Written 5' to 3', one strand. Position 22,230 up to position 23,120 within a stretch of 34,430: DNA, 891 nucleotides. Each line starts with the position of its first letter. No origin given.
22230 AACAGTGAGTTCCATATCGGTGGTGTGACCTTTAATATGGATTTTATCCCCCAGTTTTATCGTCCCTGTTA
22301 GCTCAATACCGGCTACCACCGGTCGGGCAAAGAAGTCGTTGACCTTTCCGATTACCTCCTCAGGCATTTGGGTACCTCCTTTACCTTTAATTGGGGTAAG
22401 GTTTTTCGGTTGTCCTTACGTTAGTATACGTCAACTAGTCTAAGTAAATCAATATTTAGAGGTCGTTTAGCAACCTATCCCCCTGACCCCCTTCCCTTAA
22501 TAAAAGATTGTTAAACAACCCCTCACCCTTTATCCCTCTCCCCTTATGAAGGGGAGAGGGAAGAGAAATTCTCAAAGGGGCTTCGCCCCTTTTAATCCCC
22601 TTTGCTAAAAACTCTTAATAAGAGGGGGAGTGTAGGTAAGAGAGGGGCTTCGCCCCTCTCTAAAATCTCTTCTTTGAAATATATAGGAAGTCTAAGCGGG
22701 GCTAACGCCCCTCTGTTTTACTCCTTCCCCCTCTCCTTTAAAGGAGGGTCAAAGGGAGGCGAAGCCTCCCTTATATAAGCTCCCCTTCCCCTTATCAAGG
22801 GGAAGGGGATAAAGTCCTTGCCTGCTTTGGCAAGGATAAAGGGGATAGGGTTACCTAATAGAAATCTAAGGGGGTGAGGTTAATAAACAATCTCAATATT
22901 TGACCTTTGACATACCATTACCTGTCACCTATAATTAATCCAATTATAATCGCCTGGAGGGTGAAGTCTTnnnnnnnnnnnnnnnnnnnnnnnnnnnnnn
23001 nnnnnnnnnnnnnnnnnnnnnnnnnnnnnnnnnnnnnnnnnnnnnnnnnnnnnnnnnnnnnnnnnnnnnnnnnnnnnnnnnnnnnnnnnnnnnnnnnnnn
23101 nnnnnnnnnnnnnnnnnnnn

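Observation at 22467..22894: Cluster E is a 430-nt mosaic of all module types with outward-facing cap-like modules at both ends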

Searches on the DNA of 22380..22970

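Call 46: search_rna_families(source=window, start=22380, end=22970, threshold=evalue, max_evalue=1)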
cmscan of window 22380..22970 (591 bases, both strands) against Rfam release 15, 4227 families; matches with E-value up to 1: 8.
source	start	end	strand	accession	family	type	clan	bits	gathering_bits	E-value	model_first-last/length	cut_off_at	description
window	22739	22819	+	RF02987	GA-cis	Gene; sRNA;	-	26.7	34.7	0.0019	1-88/88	no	GA-cis RNA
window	22636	22722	+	RF02274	AniS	Gene;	-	20.9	50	0.4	1-106/106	no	AniS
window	22776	22810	-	RF01345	CRISPR-DR35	Gene; CRISPR;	-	19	35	0.56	1-36/36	no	CRISPR RNA direct repeat element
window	22516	22651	+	RF03301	mir-3154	Gene; miRNA;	-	18.7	64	0.89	1-86/86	no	mir-3154 microRNA precursor family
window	22634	22725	+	RF04288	mir-9201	Gene; miRNA;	CL00147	17.2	95.5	0.91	1-81/81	no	mir-9201 microRNA precursor family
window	22569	22661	-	RF02273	FsrA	Gene;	-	17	80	0.54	1-83/83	no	FsrA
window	22738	22810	+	RF02937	Clostridiales-2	Gene; sRNA;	-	16.3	58.6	0.47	1-82/82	no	Clostridiales-2 RNA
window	22519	22571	-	RF00736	mir-320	Gene; miRNA;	-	16.1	55.5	0.9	1-76/76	no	mir-320 microRNA precursor family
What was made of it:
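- On CRISPR array: There is only a chance-level CRISPR-DR35 match of 19 bits (call 46).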

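Call 49: search_rna_families(source=window, start=22700, end=22860, threshold=evalue, max_evalue=0.1, show_alignments=1)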
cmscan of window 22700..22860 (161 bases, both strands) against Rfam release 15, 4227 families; matches with E-value up to 0.1: 4.
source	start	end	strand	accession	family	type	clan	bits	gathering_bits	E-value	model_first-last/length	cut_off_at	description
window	22739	22819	+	RF02987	GA-cis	Gene; sRNA;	-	26.7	34.7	0.00052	1-88/88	no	GA-cis RNA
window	22773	22845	-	RF02837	anti-hemB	Gene; sRNA;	-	20.8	49.5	0.005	1-81/81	no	Burkholderia RNA 7 (anti-hemB)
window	22782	22811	+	RF02795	Pab91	Gene; snRNA; snoRNA; HACA-box;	-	20.4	71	0.09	1-57/57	no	Pab91 RNA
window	22727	22759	+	RF03537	Flavi_TBFV_SL6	Cis-reg;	-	16.8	38.3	0.08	1-45/45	no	Tick-borne Flavivirus short stem-loop SL6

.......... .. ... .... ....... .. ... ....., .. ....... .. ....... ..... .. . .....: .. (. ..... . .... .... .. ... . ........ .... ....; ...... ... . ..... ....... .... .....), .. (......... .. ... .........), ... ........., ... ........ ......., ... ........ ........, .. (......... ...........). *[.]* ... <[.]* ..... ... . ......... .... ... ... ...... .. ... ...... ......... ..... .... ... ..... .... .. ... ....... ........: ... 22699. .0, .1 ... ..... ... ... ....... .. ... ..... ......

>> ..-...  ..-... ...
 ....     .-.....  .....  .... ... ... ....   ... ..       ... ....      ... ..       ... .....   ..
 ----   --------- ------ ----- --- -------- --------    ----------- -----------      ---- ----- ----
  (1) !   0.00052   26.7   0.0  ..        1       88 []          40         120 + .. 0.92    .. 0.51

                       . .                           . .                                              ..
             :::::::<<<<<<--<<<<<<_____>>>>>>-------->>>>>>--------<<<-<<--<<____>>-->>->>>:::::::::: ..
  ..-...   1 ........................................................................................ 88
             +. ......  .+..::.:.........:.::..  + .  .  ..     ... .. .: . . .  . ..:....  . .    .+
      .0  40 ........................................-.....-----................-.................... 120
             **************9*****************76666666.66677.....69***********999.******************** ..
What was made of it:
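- On Rfam GA-cis RNA (RF02987): 26.7 bits against 34.7 (calls 46, 49).
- Closest known: Rfam GA-cis RNA. Same: Sub-threshold full-length match at 22739-22819, driven by the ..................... hairpin (26.7 bits, E = 0.0005-0.002; calls 46, 49).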
